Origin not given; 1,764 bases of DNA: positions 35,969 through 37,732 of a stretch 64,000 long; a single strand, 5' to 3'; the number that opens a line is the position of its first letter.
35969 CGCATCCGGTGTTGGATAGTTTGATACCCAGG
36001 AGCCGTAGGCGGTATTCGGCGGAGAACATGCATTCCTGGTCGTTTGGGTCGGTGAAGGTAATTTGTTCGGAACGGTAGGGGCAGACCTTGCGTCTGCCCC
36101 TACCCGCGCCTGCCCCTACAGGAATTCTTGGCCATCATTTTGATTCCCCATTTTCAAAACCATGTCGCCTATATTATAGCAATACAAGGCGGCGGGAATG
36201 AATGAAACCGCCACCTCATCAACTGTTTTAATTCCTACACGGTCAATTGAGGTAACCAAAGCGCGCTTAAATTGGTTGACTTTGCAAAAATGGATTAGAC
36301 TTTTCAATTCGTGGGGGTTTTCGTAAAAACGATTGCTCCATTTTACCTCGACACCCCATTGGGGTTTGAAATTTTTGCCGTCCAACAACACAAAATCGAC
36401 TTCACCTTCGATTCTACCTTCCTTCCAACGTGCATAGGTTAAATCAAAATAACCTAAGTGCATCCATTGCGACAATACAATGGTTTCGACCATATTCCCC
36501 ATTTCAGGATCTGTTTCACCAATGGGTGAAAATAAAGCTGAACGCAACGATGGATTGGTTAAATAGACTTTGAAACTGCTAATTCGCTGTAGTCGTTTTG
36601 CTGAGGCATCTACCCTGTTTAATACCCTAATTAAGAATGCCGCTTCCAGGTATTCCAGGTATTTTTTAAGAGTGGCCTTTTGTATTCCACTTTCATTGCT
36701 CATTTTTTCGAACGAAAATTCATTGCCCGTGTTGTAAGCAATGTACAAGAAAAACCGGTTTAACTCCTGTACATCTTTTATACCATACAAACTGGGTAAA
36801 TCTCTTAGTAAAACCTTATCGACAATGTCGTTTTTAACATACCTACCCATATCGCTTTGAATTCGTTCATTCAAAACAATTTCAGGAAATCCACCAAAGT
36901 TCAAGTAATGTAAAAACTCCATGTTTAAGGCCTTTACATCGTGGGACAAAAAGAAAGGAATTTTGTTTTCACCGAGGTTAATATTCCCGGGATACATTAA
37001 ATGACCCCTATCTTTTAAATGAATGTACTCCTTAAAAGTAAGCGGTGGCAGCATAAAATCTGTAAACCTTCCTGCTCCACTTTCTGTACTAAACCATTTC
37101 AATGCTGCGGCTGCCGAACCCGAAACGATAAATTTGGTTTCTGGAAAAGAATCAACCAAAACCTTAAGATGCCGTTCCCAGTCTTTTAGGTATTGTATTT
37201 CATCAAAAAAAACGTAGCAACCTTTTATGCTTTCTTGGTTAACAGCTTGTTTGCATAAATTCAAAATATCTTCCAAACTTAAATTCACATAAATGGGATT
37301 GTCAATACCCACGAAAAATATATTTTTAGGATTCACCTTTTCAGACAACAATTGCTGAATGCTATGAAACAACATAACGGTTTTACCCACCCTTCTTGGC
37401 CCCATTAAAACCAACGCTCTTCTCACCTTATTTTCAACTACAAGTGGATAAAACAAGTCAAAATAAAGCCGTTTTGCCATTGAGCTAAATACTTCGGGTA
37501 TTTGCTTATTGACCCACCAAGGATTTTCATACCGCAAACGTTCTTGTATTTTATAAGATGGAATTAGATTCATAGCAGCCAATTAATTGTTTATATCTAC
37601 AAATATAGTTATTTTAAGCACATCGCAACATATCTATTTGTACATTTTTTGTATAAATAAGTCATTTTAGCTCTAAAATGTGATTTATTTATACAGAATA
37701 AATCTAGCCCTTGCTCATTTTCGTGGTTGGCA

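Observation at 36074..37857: DUF4143 AAA+ ATPase gene bracketed by a perfect ~30-bp inverted pair of GC palindromic hairpins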

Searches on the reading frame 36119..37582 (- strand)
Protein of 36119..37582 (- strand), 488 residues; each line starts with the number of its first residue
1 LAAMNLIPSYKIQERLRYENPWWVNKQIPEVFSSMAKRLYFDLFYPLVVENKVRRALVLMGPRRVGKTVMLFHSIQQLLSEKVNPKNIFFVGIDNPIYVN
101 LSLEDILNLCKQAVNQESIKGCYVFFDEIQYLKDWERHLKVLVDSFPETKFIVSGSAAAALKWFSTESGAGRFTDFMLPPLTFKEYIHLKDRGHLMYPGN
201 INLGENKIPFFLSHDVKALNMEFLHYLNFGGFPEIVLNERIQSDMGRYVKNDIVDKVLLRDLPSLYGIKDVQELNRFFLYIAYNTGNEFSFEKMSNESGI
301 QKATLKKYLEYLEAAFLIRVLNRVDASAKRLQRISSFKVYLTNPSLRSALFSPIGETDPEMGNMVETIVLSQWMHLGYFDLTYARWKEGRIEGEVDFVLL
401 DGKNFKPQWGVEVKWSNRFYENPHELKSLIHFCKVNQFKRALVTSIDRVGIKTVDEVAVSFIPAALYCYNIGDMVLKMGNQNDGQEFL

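Call 7: search_protein_families(library=pfam, proteins=[window:36119-37582:-])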
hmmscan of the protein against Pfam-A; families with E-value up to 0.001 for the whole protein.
window:36119-37582:- (488 aa): 2 families
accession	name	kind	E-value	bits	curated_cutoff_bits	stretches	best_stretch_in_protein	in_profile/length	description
PF13173.12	AAA_14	-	4.7e-30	104.7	27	1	54-186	2-128/129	AAA domain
PF13635.12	DUF4143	-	1.2e-25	90.6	28.1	1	260-416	2-160/160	Domain of unknown function (DUF4143)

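Call 8: search_protein_families(library=padloc, proteins=[window:36119-37582:-], max_evalue=0.01)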
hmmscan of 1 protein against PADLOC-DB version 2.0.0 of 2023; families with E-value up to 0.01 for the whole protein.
window:36119-37582:- (488 aa): 8 families
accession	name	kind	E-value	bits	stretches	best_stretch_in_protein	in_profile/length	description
PDLC04787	PDC-S01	-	1e-59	200.5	1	54-411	27-355/412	-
PDLC04789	PDC-S01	-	2.9e-42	143.1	1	53-418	16-343/375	-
PDLC04790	PDC-S01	-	1.4e-31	107.7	1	53-429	26-382/422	-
PDLC04791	PDC-S01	-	1.1e-30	104.6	2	217-444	152-375/395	-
PDLC04786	PDC-S01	-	1.2e-25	88.2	1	51-451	17-417/439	-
PDLC04788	PDC-S01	-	7.1e-22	75.9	1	50-455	15-417/448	-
PDLC04792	PDC-S01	-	1.7e-16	57.9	1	51-449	16-416/452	-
PDLC02372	Nhi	-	0.00077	16.2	1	57-161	202-301/470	-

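Call 9: find_encoding_contigs(protein=window:36119-37582:-, flank=10000, max_places=10)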
Protein window:36119-37582:- (488 aa): no gene with exactly this product is on record in the collection.

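Call 10: find_encoding_contigs(protein=window:36119-37573:-, flank=10000, max_places=10)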
Protein window:36119-37573:- (485 aa): 11 contigs read that carry it; 10 places shown.
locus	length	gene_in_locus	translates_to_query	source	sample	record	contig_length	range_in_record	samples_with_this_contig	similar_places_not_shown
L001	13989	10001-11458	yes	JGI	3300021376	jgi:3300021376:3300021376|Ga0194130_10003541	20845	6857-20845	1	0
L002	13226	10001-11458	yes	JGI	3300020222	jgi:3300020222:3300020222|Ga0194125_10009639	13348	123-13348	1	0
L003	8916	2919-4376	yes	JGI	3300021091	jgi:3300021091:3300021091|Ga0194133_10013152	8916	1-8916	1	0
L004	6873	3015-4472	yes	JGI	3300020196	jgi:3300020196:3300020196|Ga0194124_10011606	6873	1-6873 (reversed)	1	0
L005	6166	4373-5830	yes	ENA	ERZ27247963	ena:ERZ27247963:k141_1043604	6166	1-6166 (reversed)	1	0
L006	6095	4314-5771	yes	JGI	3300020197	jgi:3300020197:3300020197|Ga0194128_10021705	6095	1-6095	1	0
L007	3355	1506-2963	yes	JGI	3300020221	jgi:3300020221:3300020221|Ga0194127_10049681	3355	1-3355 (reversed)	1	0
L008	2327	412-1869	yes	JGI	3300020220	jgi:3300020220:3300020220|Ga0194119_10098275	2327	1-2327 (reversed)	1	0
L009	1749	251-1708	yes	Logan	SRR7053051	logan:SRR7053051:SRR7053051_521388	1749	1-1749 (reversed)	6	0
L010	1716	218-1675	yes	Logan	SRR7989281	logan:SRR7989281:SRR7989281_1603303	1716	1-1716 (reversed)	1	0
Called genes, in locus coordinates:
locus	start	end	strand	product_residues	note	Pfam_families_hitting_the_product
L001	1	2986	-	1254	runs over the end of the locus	PF00082:Peptidase_S8, PF00629:MAM, PF18911:PKD_4 (faint), PF18962:Por_Secre_tail (weak)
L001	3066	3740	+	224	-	PF01746:tRNA_m1G_MT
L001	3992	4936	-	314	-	-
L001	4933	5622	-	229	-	PF00528:BPD_transp_1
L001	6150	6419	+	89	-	-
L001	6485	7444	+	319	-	PF13573:SprB (weak), PF03781:FGE-sulfatase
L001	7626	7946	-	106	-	PF13560:HTH_31, PF12844:HTH_19 (weak), PF01381:HTH_3 (weak)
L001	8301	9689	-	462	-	PF10396:TrmE_N, PF12631:MnmE_helical, PF01926:MMR_HSR1, PF02421:FeoB_N (weak)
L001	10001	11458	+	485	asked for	PF13173:AAA_14, PF13635:DUF4143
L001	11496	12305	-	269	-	PF00691:OmpA (weak)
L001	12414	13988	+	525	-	?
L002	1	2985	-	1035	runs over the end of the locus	?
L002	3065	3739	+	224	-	PF01746:tRNA_m1G_MT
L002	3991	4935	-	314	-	-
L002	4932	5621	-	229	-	PF00528:BPD_transp_1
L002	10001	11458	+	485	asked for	PF13173:AAA_14, PF13635:DUF4143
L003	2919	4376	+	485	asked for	PF13173:AAA_14, PF13635:DUF4143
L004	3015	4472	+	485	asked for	PF13173:AAA_14, PF13635:DUF4143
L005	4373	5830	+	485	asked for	PF13173:AAA_14, PF13635:DUF4143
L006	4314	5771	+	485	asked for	PF13173:AAA_14, PF13635:DUF4143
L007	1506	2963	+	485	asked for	PF13173:AAA_14, PF13635:DUF4143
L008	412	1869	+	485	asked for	PF13173:AAA_14, PF13635:DUF4143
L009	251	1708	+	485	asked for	PF13173:AAA_14, PF13635:DUF4143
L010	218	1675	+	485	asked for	PF13173:AAA_14, PF13635:DUF4143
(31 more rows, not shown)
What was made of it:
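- Tried and rejected: The ATG start at 37573 worked (calls 9, 10).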

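Call 42: find_homologous_proteins(query=window:36119-37573:-, max_evalue=1e-20)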
Query window:36119-37573:- (485 aa): 8000 proteins with E <= 1e-20 among 8000 candidates; the best 120 are listed.
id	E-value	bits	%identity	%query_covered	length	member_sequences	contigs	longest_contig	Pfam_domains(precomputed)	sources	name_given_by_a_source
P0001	0.0e+0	1111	100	100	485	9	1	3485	PF13173.13,PF13635.13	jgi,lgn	-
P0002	4.8e-274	928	83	100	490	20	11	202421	PF13173.13,PF13635.13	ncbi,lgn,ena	-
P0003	2.0e-267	906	81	99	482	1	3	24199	PF13173.13,PF13635.13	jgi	jgi:predicted AAA+ superfamily ATPase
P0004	3.6e-267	905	81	99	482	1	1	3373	PF13173.13,PF13635.13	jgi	jgi:hypothetical protein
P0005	7.7e-267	904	81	99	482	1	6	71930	PF13173.13,PF13635.13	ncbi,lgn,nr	ncbi:MAG: hypothetical protein KFKLKKLM_01153 [Flavobacteriales bacterium]|nr:hypothetical protein [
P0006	3.0e-266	902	81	99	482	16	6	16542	PF13173.13,PF13635.13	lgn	-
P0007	3.4e-266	902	80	99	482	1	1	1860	PF13173.13,PF13635.13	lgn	-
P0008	4.4e-266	901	81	99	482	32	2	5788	PF13173.13,PF13635.13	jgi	jgi:predicted AAA+ superfamily ATPase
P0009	7.0e-266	901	81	99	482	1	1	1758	PF13173.13,PF13635.13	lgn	-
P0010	9.5e-266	900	81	99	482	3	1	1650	PF13173.13,PF13635.13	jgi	jgi:uncharacterized protein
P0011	9.6e-266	900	81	99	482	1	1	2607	PF13173.13,PF13635.13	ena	-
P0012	1.1e-265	900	81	99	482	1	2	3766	PF13173.13,PF13635.13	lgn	-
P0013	1.1e-265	900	81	99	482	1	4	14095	PF13173.13,PF13635.13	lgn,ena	-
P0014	1.1e-265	900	80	99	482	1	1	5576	PF13173.13,PF13635.13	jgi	jgi:predicted AAA+ superfamily ATPase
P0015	1.1e-265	900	80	99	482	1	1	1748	PF13173.13,PF13635.13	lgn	-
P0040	3.7e-264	895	80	99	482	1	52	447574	PF13173.13,PF13635.13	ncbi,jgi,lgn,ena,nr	ncbi:MAG TPA: ATP-binding protein [Saprospiraceae bacterium]|nr:ATP-binding protein [Saprospiraceae 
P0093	9.0e-261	884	79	99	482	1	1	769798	PF13173.13,PF13635.13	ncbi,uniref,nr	ncbi:ATPase [Pedobacter yonginense]|uniref:ATPase n=1 Tax=Pedobacter yonginense TaxID=651869 RepID=A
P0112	1.3e-259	880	79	98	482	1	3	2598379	PF13173.13,PF13635.13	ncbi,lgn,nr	ncbi:MAG: ATP-binding protein [Brumimicrobium sp.]|nr:ATP-binding protein [Brumimicrobium sp.] MCO52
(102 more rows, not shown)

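Call 44: find_encoding_contigs(protein=P0093, flank=3000, max_places=2)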
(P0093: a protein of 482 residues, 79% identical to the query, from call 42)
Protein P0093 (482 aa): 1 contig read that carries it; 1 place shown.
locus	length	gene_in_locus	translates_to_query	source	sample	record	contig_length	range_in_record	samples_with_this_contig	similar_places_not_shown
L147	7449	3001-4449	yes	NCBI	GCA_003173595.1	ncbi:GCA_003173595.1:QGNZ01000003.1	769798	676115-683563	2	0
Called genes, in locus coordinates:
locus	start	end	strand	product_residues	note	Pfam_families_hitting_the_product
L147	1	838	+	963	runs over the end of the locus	PF00176:SNF2-rel_dom, PF04851:ResIII, PF00270:DEAD, PF00271:Helicase_C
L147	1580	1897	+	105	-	PF11127:YgaP-like_TM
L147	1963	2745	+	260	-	PF06439:3keto-disac_hyd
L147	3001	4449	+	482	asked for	PF13173:AAA_14, PF13635:DUF4143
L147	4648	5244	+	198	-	PF06736:TMEM175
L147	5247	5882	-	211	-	PF03588:Leu_Phe_trans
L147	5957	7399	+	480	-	PF08811:DUF1800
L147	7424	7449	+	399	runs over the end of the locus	PF07394:DUF1501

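Call 45: find_encoding_contigs(protein=P0112, flank=3000, max_places=2)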
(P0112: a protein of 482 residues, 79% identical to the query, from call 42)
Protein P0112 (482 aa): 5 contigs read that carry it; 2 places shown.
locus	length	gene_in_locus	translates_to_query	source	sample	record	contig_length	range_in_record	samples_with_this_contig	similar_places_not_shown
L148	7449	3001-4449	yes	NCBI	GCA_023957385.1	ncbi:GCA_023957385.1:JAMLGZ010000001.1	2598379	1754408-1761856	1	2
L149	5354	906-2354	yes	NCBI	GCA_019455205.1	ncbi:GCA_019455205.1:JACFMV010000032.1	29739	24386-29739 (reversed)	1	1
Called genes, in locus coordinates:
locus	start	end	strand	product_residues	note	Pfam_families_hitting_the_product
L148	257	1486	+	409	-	PF00078:RVT_1, PF08388:GIIM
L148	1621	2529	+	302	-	PF13431:TPR_17 (faint), PF13181:TPR_8 (faint), PF13428:TPR_14 (faint), PF14559:TPR_19 (faint), PF23914:TPR_CcmH_CycH (faint), PF00515:TPR_1 (faint), PF13414:TPR_11 (weak), PF21033:RMD1-3, +3 more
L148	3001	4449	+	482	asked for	PF13173:AAA_14, PF13635:DUF4143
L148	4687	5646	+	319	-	PF00691:OmpA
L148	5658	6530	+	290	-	PF01066:CDP-OH_P_transf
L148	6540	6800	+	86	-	PF02700:PurS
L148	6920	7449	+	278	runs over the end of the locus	-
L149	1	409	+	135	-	PF00515:TPR_1 (faint), PF23914:TPR_CcmH_CycH (faint), PF13174:TPR_6 (faint), PF13428:TPR_14 (faint), PF13181:TPR_8 (faint), PF13424:TPR_12 (faint), PF13414:TPR_11, PF21033:RMD1-3, +4 more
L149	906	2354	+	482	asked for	PF13173:AAA_14, PF13635:DUF4143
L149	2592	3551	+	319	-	PF00691:OmpA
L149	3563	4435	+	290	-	PF01066:CDP-OH_P_transf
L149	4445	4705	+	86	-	PF02700:PurS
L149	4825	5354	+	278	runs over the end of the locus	-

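Call 46: find_encoding_contigs(protein=P0040, flank=3000, max_places=4)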
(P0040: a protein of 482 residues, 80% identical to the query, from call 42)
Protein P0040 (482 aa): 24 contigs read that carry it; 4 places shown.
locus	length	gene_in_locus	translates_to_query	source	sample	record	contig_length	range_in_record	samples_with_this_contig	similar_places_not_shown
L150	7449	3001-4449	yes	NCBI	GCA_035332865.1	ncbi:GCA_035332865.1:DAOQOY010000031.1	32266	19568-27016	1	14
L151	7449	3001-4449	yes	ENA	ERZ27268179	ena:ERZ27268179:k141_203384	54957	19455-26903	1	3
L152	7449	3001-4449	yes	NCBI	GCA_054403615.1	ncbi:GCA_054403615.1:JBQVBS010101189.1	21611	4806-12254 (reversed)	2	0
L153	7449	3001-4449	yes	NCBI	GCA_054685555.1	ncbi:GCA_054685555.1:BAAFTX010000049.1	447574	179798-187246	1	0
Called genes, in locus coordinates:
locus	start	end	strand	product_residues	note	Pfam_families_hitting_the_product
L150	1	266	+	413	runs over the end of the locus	PF00994:MoCF_biosynth, PF18146:CinA_KH, PF02464:CinA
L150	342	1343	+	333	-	PF00483:NTP_transferase, PF00132:Hexapep (faint), PF25084:LbH_EIF2B (weak), PF25087:GMPPB_C (weak)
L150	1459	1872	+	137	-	PF06491:Disulph_isomer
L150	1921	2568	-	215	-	PF12766:Pyridox_oxase_2 (weak), PF01243:PNPOx_N, PF10590:PNP_phzG_C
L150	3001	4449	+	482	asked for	PF13173:AAA_14, PF13635:DUF4143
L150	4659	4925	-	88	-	-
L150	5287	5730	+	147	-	-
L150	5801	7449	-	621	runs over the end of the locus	PF00890:FAD_binding_2 (faint), PF01134:GIDA, PF07992:Pyr_redox_2 (weak), PF12831:FAD_oxidored (weak), PF21680:GIDA_C_1st, PF13932:SAM_GIDA_C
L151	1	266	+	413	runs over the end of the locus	PF00994:MoCF_biosynth, PF18146:CinA_KH, PF02464:CinA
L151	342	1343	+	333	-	PF00483:NTP_transferase, PF00132:Hexapep (faint), PF25084:LbH_EIF2B (weak), PF25087:GMPPB_C (weak)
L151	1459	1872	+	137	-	PF06491:Disulph_isomer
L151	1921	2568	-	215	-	PF12766:Pyridox_oxase_2 (weak), PF01243:PNPOx_N, PF10590:PNP_phzG_C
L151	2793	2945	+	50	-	-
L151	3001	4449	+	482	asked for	PF13173:AAA_14, PF13635:DUF4143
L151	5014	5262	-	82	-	-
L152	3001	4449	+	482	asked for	PF13173:AAA_14, PF13635:DUF4143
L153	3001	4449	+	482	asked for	PF13173:AAA_14, PF13635:DUF4143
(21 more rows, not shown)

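Call 49: search_protein_families(library=ncbifam, proteins=[window:36119-37573:-], max_evalue=0.01)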
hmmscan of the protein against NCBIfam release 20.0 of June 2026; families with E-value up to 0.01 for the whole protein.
window:36119-37573:- (485 aa): 0 families

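Call 56: find_encoding_contigs(protein=P0002, flank=2500, max_places=8)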
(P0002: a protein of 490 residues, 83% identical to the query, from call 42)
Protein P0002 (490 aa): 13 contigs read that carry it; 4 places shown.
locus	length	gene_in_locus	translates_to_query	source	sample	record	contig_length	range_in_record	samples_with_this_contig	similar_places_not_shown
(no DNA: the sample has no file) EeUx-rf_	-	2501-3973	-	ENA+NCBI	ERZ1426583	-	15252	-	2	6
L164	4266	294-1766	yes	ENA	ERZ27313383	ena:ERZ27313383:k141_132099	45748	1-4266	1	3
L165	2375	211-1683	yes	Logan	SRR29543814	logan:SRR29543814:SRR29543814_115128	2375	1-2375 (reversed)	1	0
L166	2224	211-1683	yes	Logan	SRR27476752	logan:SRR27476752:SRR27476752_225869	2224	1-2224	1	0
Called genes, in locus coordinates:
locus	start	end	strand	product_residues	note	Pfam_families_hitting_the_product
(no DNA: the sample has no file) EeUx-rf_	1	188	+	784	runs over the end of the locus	PF01804:Penicil_amidase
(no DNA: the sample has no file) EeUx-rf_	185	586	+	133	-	-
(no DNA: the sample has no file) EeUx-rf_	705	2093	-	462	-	PF10396:TrmE_N, PF12631:MnmE_helical, PF01926:MMR_HSR1, PF02421:FeoB_N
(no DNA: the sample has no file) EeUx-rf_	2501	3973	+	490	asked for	PF13173:AAA_14, PF13635:DUF4143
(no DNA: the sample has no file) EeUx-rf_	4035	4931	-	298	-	PF00691:OmpA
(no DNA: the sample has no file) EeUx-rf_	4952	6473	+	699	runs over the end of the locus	PF17191:RecG_wedge, PF01336:tRNA_anti-codon, PF00270:DEAD, PF04851:ResIII, PF13604:AAA_30 (faint), PF00271:Helicase_C, PF19833:RecG_dom3_C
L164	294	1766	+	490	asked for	PF13173:AAA_14, PF13635:DUF4143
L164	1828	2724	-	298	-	PF00691:OmpA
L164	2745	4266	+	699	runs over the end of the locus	PF17191:RecG_wedge, PF01336:tRNA_anti-codon, PF00270:DEAD, PF04851:ResIII, PF13604:AAA_30 (faint), PF00271:Helicase_C, PF19833:RecG_dom3_C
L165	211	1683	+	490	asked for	PF13173:AAA_14, PF13635:DUF4143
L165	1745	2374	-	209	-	?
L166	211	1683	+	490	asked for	PF13173:AAA_14, PF13635:DUF4143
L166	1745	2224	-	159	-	?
